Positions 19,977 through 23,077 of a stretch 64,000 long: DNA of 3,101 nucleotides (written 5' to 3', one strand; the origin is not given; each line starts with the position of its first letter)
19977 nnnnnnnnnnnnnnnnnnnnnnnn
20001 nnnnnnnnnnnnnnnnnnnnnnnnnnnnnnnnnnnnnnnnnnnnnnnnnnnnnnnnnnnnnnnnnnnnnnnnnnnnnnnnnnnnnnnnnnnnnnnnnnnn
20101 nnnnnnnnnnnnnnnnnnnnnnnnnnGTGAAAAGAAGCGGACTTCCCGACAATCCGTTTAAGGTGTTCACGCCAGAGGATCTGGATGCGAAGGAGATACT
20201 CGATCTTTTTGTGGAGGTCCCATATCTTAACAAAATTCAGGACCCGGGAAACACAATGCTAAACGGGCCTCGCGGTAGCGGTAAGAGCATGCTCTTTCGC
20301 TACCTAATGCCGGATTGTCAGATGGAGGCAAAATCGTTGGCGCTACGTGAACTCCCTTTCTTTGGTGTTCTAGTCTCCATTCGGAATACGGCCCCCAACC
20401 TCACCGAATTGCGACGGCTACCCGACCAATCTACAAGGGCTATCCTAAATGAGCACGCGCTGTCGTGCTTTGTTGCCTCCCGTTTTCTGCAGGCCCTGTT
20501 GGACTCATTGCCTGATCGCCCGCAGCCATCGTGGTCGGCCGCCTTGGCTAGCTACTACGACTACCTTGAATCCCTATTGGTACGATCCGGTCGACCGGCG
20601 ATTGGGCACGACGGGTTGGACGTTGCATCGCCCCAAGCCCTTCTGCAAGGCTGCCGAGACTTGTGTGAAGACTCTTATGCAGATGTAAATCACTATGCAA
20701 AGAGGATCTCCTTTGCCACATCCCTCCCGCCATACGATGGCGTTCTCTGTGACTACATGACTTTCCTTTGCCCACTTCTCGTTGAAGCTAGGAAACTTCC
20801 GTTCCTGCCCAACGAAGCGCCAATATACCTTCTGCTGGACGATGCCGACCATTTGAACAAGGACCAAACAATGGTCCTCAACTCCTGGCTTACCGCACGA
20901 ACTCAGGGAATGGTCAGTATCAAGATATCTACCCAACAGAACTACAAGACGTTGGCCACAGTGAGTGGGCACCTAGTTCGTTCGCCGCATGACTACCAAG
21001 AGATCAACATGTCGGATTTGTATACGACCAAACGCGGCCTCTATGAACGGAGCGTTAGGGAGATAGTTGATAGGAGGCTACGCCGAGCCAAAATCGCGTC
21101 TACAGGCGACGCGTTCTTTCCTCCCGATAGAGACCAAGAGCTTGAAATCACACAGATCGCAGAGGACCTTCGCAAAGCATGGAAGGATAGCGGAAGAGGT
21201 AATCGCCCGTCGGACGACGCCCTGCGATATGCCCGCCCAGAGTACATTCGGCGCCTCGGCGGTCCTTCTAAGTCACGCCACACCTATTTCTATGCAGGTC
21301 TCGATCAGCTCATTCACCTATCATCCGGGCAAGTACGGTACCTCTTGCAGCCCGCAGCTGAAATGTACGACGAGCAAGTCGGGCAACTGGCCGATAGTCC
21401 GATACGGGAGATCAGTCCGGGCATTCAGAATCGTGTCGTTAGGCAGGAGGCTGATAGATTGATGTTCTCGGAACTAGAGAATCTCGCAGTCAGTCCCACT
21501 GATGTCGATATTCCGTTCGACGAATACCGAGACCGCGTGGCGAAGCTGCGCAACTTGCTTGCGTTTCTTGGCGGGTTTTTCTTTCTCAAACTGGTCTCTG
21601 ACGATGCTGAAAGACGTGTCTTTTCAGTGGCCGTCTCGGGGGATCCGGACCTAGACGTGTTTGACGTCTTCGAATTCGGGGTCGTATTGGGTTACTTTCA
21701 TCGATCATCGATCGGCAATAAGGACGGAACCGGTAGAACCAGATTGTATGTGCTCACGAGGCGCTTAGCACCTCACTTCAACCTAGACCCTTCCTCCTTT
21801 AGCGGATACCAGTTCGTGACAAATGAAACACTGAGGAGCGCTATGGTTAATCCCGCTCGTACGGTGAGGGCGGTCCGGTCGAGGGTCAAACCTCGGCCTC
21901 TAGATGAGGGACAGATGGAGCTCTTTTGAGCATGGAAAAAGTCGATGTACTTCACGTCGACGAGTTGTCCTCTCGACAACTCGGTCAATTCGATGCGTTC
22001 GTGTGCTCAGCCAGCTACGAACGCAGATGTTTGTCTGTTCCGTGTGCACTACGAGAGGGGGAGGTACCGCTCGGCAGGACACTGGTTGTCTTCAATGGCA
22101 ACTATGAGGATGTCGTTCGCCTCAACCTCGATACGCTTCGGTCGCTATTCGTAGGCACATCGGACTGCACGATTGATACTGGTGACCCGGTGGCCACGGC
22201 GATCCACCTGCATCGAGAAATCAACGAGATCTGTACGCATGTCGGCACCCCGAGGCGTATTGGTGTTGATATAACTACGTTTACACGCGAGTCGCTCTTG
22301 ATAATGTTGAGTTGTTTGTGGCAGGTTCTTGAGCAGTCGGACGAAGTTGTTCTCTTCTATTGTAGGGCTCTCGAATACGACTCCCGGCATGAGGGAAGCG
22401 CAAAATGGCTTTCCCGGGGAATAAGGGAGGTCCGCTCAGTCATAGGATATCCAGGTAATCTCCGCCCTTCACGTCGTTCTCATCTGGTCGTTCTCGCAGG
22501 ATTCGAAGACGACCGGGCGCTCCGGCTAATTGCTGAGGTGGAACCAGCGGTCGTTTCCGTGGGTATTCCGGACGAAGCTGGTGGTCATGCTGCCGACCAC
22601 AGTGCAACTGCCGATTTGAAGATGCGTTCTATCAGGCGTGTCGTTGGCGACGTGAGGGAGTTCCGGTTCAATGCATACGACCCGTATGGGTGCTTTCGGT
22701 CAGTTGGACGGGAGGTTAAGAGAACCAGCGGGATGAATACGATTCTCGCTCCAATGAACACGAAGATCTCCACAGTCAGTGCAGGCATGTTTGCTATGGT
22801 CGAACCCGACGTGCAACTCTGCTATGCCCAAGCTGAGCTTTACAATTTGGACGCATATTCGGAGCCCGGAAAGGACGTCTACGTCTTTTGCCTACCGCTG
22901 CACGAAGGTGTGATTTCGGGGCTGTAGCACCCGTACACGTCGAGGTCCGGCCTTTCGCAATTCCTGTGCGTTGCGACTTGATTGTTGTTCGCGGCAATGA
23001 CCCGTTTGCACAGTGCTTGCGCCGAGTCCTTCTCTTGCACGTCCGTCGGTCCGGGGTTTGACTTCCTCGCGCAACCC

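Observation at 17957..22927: Four-gene, translationally coupled low-GC operon (Dcm + HD + ORC/Cdc6-like ATPase + unknown): candidate undescribed methylation-linked defence system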

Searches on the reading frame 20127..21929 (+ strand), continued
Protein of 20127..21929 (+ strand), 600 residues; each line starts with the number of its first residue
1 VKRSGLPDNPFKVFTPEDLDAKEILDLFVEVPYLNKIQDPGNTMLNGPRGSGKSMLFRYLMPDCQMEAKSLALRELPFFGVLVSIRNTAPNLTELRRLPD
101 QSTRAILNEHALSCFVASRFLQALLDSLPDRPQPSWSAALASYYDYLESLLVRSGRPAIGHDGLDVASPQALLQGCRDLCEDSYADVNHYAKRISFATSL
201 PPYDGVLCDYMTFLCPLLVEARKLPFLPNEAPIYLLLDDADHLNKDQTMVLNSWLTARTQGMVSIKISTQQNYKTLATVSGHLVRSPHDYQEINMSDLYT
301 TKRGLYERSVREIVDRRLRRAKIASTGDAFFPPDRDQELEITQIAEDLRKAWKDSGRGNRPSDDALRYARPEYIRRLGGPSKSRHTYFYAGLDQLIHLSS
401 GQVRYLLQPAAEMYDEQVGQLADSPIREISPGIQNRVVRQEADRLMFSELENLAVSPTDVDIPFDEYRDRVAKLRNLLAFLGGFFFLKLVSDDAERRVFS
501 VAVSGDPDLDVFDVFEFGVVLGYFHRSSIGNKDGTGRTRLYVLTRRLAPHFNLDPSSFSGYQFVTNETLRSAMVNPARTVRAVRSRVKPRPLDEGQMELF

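Call 89: find_encoding_contigs(protein=P0062, flank=9000, max_places=1)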
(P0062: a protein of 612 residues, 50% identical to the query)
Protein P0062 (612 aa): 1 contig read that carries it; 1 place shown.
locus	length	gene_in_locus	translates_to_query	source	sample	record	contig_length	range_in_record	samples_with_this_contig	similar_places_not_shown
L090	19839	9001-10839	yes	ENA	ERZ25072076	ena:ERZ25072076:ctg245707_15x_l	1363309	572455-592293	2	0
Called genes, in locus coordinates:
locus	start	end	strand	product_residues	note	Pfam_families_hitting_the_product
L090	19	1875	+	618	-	PF07969:Amidohydro_3, PF01979:Amidohydro_1 (weak)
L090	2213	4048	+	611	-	PF01979:Amidohydro_1, PF07969:Amidohydro_3 (weak), PF01833:TIG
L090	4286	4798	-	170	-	-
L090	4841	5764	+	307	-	PF02511:Thy1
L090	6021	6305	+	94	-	-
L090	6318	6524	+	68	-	PF03852:Vsr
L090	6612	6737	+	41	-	-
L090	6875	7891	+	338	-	PF00145:DNA_methylase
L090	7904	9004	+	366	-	PF24391:HD-CE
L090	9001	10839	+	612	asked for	PF24389:ORC-CDC6-like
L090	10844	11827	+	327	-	-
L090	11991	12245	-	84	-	-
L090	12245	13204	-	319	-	PF00817:IMS, PF21999:IMS_HHH_1 (weak), PF11799:IMS_C (weak)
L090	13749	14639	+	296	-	PF00126:HTH_1, PF03466:LysR_substrate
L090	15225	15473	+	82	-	-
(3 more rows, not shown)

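Call 90: find_encoding_contigs(protein=P0076, flank=9000, max_places=1)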
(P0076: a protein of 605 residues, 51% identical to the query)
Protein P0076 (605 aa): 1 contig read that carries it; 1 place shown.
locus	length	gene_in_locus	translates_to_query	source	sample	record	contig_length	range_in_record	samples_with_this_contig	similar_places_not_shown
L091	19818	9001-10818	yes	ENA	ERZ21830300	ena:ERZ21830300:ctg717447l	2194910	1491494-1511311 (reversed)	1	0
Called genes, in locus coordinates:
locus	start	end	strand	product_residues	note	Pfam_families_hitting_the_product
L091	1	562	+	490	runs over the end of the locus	PF01425:Amidase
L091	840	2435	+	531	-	PF00496:SBP_bac_5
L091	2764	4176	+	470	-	PF01425:Amidase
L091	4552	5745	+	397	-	PF04909:Amidohydro_2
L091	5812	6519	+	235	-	PF00145:DNA_methylase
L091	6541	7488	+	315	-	PF12760:Zn_ribbon_IS1595, PF12762:DDE_Tnp_IS1595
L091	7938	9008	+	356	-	PF24391:HD-CE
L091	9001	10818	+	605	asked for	PF24389:ORC-CDC6-like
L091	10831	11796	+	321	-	-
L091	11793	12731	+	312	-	PF02511:Thy1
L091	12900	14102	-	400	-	PF01548:DEDD_Tnp_IS110, PF02371:Transposase_20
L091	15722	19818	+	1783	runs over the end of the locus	PF00270:DEAD, PF00271:Helicase_C (weak), PF09369:MZB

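Call 91: find_encoding_contigs(protein=P0100, flank=9000, max_places=1)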
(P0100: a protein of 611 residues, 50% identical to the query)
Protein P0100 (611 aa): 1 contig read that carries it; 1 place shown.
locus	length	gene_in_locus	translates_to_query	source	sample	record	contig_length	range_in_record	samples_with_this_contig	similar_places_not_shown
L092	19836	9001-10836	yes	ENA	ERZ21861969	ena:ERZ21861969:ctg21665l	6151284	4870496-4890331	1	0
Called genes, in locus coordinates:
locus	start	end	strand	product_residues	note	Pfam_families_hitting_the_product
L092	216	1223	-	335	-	PF02899:Phage_int_SAM_1, PF00589:Phage_integrase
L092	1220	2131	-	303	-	PF00589:Phage_integrase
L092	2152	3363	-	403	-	PF00589:Phage_integrase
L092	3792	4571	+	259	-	PF05721:PhyH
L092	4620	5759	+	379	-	-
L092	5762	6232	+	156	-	-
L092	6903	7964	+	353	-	PF00145:DNA_methylase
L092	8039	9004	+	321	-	PF24391:HD-CE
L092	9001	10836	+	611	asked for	PF24389:ORC-CDC6-like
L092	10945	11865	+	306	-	-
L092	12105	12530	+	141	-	PF13518:HTH_28 (weak), PF13565:HTH_32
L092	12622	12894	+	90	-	-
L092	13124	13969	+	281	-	PF20434:BD-FAE, PF00326:Peptidase_S9, PF01738:DLH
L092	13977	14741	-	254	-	-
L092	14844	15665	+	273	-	PF13489:Methyltransf_23, PF03848:TehB (weak), PF13847:Methyltransf_31, PF08241:Methyltransf_11, PF08242:Methyltransf_12, PF13649:Methyltransf_25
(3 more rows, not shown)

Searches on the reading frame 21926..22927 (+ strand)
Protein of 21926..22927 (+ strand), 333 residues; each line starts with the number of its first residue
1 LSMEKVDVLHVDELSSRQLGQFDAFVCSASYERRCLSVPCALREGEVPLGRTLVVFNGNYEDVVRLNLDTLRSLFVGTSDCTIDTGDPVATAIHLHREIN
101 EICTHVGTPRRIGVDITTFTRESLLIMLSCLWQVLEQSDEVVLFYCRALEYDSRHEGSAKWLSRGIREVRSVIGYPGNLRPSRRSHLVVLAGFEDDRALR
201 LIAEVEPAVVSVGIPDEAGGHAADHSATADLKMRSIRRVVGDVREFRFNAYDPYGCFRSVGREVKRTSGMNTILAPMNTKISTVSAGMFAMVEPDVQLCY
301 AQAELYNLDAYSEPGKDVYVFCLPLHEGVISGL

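Call 3: search_protein_families(library=pfam, proteins=[window:21926-22927:+], max_evalue=0.1)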
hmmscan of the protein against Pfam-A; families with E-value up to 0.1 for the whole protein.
window:21926-22927:+ (333 aa): 0 families

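Call 4: search_protein_families(library=padloc, proteins=[window:21926-22927:+], max_evalue=0.1)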
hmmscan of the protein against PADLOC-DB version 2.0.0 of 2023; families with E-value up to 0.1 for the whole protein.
window:21926-22927:+ (333 aa): 10 families
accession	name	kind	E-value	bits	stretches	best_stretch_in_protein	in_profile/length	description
PDLC01917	CARF6--CARF_CARF_CARF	-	3.9e-72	241.1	1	13-323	8-302/308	-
PDLC01922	CARF6--CARF_CARF_CARF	-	3.2e-16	57.6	1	18-309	11-282/295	-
PDLC01911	CARF6--CARF_CARF_CARF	-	8.8e-14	49.6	1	18-316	18-314/325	-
PDLC01914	CARF6--CARF_CARF_CARF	-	4.3e-10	37.5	1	108-308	93-294/311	-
PDLC01920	CARF6--CARF_CARF_CARF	-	6.7e-08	30.2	1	99-300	69-273/297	-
PDLC01913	CARF6--CARF_CARF_CARF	-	6.4e-07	26.9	1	93-301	71-279/305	-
PDLC01918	CARF6--CARF_CARF_CARF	-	9.7e-07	26.5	1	71-283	54-256/298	-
PDLC01921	CARF6--CARF_CARF_CARF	-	7.4e-06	23.4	1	21-209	14-184/298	-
PDLC01915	CARF6--CARF_CARF_CARF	-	0.00015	19.3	1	13-297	8-267/297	-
PDLC01912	CARF6--CARF_CARF_CARF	-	0.0016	15.9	1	9-202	3-188/312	-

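Call 5: search_protein_families(library=ncbifam, proteins=[window:21926-22927:+], max_evalue=0.1)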
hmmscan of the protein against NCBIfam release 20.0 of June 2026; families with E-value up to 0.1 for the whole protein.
window:21926-22927:+ (333 aa): 0 families

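Call 28: find_homologous_proteins(query=window:21926-22924:+, max_evalue=0.001)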
Query window:21926-22924:+ (333 aa): 375 proteins with E <= 0.001 among 3704 candidates; the best 120 are listed.
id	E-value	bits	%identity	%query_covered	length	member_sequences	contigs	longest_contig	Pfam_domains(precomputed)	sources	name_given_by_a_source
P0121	1.0e-220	750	100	99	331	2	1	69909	-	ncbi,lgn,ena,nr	ncbi:MAG: hypothetical protein OXU77_21865 [Gammaproteobacteria bacterium]|nr:hypothetical protein [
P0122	1.4e-140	486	65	99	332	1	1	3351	-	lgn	-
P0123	8.7e-98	346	51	95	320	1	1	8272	-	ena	-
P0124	5.5e-97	343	51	95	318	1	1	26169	-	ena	-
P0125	1.1e-89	319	50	94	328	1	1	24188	-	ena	-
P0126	9.6e-88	313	49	94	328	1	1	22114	-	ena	-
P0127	1.6e-86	309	48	93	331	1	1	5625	-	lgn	-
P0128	2.0e-86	308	48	92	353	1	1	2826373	-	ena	-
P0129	8.5e-84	300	48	91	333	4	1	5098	-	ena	-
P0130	6.7e-82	294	45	95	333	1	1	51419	-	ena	-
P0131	1.2e-81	293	44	97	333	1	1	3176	-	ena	-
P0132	2.1e-80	289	47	94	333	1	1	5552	-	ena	-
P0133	6.3e-80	287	45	96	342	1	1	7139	-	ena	-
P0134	7.8e-80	287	46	92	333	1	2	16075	-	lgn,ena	-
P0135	1.1e-79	286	44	95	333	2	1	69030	-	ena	-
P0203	2.4e-64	236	43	96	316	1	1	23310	PF19810.6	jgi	jgi:hypothetical protein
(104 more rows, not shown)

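Call 35: search_solved_structures(query=A2, max_evalue=1)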
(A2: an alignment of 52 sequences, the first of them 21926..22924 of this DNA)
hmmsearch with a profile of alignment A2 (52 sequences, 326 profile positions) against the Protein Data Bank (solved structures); distinct sequences matched with E-value up to 1: 10.
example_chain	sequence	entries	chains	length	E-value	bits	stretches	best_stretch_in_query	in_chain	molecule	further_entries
7on8_A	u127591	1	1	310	1.6e-10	43.9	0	267-284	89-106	SAKe6AR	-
8pjv_A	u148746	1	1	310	6e-10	42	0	266-284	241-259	SAKe6DR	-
8pjt_A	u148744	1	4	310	9.2e-10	41.4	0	266-284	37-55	SAKe6DEref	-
8pjz_A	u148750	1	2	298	1e-08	37.9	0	265-284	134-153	SAKe6EEtal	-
8pjx_A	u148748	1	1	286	1.8e-07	33.8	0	221-284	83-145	SAKe6FR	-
7on6_A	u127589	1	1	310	2.1e-06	30.3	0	261-284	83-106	SAKe6AE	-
8pju_A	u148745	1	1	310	0.014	17.8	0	266-284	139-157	SAKe6DEtal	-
8pjy_A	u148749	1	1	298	0.099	15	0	245-285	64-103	SAKe6EEref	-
6w1s_L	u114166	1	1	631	0.31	13.3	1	7-80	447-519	Mediator of RNA polymerase II transcription subunit 17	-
8t1i_L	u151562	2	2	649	0.32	13.3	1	7-80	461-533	Mediator of RNA polymerase II transcription subunit 17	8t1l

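Call 45: predict_structure(alignment_id=A2)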
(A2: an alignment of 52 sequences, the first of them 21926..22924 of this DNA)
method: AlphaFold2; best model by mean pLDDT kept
length: 333 residues; sequences in the alignment: 52
mean_pLDDT: 94.0   pTM: 0.93
mean pLDDT of the five models: 94.0, 93.7, 93.4, 93.3, 92.6
residues with pLDDT >= 90: 282; 70-90: 44; 50-70: 5; < 50: 2
segments of 3 or more residues with pLDDT < 50: none
pLDDT, mean of each block of 10 residues (from residue 1): 78 90 97 97 96 97 98 96 97 98 90 98 98 95 96 84 92 96 98 91 97 95 90 93 97 97 96 97 98 97 92 95 86 62
secondary structure, 60 per line:
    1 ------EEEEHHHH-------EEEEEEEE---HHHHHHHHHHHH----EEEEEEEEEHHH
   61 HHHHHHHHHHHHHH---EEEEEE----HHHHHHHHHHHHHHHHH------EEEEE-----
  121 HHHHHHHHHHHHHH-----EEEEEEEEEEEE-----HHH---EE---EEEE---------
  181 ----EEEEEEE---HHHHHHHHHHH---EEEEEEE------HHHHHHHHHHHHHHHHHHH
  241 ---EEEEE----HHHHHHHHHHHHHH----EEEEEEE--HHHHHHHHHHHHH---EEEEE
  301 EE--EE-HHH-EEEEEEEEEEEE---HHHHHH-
elements in order: E7-10 H11-14 E22-29 H33-44 E49-57 H58-74 E78-83 H88-104 E111-115 H121-134 E140-151 E168-171 E185-191 H195-205 E209-215 H222-240 E244-248 H253-266 E271-277 H280-292 E296-302 E312-323 H327-332

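Call 49: fold_search(model_id=the predicted structure, library=pdb)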
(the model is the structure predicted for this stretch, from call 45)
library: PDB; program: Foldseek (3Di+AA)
matches with E <= 10: 1662; with E <= 0.001: 15
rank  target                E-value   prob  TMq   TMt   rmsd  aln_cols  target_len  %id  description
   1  7ngb_A                2.5e-04  0.94  0.24  0.11  16.8       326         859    8  Structure of Wild-Type Human Potassium Chloride Transporter KCC3 in NaCl (LMNG/CHS) (released 2021-06-09)
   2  8t66_A                3.0e-04  1.00  0.31  0.60   5.1       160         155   14  cA6 bound Cam1 (released 2024-01-10)
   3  6nna_A                3.2e-04  0.87  0.23  0.14  21.6       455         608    7  Human Fatty Acid Synthase Psi/KR Tri-Domain with NADPH and Compound 22 (released 2019-02-20)
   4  6nna_B                3.8e-04  0.84  0.23  0.14  22.0       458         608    8  Human Fatty Acid Synthase Psi/KR Tri-Domain with NADPH and Compound 22 (released 2019-02-20)
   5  8hl6                  4.3e-04  1.00  0.22  0.32   5.7       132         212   14  Crystal structure of human valosin-containing protein methyltransferase (released 2023-07-12)
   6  7d99_A                5.2e-04  0.87  0.25  0.12  17.0       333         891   10  human potassium-chloride co-transporter KCC4 (released 2020-12-30)
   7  4qvg_B                5.5e-04  0.99  0.23  0.23   7.9       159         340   12  Crystal structure of S-adenosylmethionine-dependent methyltransferase SibL in its apo form (released 2015-05-27)
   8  4lg1_C                6.2e-04  0.99  0.23  0.33   6.2       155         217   14  Human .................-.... Protein 21D (released 2013-07-17)
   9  4dcm                  6.2e-04  0.77  0.22  0.21  17.6       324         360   12  Crystal Structure of methyltransferase RlmG modifying G1835 of 23S rRNA in Escherichia coli (released 2012-08-01)
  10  5wp5_A                6.6e-04  0.82  0.24  0.18  19.4       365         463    8  Arabidopsis thaliana phosphoethanolamine N-methyltransferase 2 (AtPMT2) in complex with SAH (released 2017-11-15)
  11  8jbc_A                7.0e-04  0.98  0.29  0.22  16.2       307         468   11  Crystal Structure of the Csm6 K137A mutant from Thermus thermophilus HB8 in its apo form (released 2023-12-13)
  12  5wp5_B                7.4e-04  0.72  0.23  0.18  19.5       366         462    8  Arabidopsis thaliana phosphoethanolamine N-methyltransferase 2 (AtPMT2) in complex with SAH (released 2017-11-15)
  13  8jbb_A                7.9e-04  1.00  0.29  0.22   4.5       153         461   13  Crystal Structure of the Csm6 from Thermus thermophilus HB8 in complex with A2>p (released 2023-12-13)
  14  8vf7_B                8.4e-04  0.80  0.24  0.08  25.4       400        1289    9  Modifying portion of human FASN with NADPH and the ACP at the ER domain (released 2025-02-26)
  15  4qvg_A                8.9e-04  0.99  0.21  0.21   7.9       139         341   12  Crystal structure of S-adenosylmethionine-dependent methyltransferase SibL in its apo form (released 2015-05-27)
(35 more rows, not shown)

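Call 51: search_protein_families(library=pfam, alignment_id=A2, max_evalue=0.01)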
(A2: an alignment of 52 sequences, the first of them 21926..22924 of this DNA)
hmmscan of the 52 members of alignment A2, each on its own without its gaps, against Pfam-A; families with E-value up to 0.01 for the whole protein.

A. member 1, window:21926-22924:+ (333 aa): 0 families

B. families by the number of members that match (of 52 scanned): 4 families
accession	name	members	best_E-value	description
PF19810.5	HFX_2341_N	6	5.2e-06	HFX_2341-like, N-terminal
PF02113.21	Peptidase_S13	1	0.0028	D-Ala-D-Ala carboxypeptidase 3 (S13) family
PF01012.27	ETF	1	0.0065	Electron transfer flavoprotein domain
PF10391.15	DNA_pol_lambd_f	1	0.0071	Fingers domain of DNA polymerase lambda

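Call 68: search_protein_representatives(alignment_id=A2)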
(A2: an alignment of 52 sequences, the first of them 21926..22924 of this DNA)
Query: 52 sequences, 326 profile positions. Proteins with E-value up to 0.001 (for the whole library): 1874; up to 1e-10: 1086; up to 1e-30: 518. The best 150 are listed.
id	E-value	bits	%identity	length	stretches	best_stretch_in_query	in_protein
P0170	1.3e-133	461.6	-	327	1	1-320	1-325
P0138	8.4e-133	458.9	-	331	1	1-318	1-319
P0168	5.9e-130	449.5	-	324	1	1-323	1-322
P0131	9.2e-127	439.1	-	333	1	1-319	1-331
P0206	1.9e-122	424.9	-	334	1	3-322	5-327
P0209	1.3e-121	422.2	-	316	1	4-318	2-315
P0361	2.1e-114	398.4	-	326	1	5-321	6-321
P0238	3.3e-114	397.8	-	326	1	1-320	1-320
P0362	1.4e-113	395.7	-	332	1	5-317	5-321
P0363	6.3e-113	393.6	-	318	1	8-318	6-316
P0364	1.2e-112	392.6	-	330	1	1-321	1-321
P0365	2.6e-111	388.3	-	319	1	5-317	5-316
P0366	1.5e-110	385.8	-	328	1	5-321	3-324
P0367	3.7e-109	381.2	-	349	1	3-319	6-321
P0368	7.9e-107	373.5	-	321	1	1-317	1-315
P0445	1.2e-90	320.3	-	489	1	6-321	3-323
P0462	2.3e-88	312.9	-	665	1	6-317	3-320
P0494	1.1e-83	297.5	-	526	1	67-319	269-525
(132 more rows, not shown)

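Call 75: search_protein_families(library=pfam, proteins=[P0445, P0462, P0494], max_evalue=0.001)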
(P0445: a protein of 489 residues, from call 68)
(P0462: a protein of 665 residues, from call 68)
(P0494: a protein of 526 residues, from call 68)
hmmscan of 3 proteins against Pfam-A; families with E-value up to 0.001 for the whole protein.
P0445 (489 aa): 1 family
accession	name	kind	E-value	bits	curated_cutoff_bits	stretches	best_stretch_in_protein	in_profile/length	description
PF02518.31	HATPase_c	-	2.5e-15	57.3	26.4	1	383-483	5-109/111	Histidine kinase-, DNA gyrase B-, and HSP90-like ATPase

P0462 (665 aa): 2 families
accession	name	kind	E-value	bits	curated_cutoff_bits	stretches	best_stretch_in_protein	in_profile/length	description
PF13424.12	TPR_12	-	1.4e-05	25.6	30.1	0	415-474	6-74/77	Tetratricopeptide repeat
PF07719.23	TPR_2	-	0.00016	21.9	27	0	449-474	5-30/34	Tetratricopeptide repeat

P0494 (526 aa): 1 family
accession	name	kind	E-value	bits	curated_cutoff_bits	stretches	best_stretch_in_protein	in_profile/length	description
PF24389.1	ORC-CDC6-like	-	7.1e-40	137.7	27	1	10-287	1-271/571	ORC-CDC6-like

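Call 83: search_protein_families(library=phrogs, proteins=[window:21926-22924:+], max_evalue=0.01)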
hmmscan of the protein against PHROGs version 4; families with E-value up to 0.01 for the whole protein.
window:21926-22924:+ (333 aa): 0 families
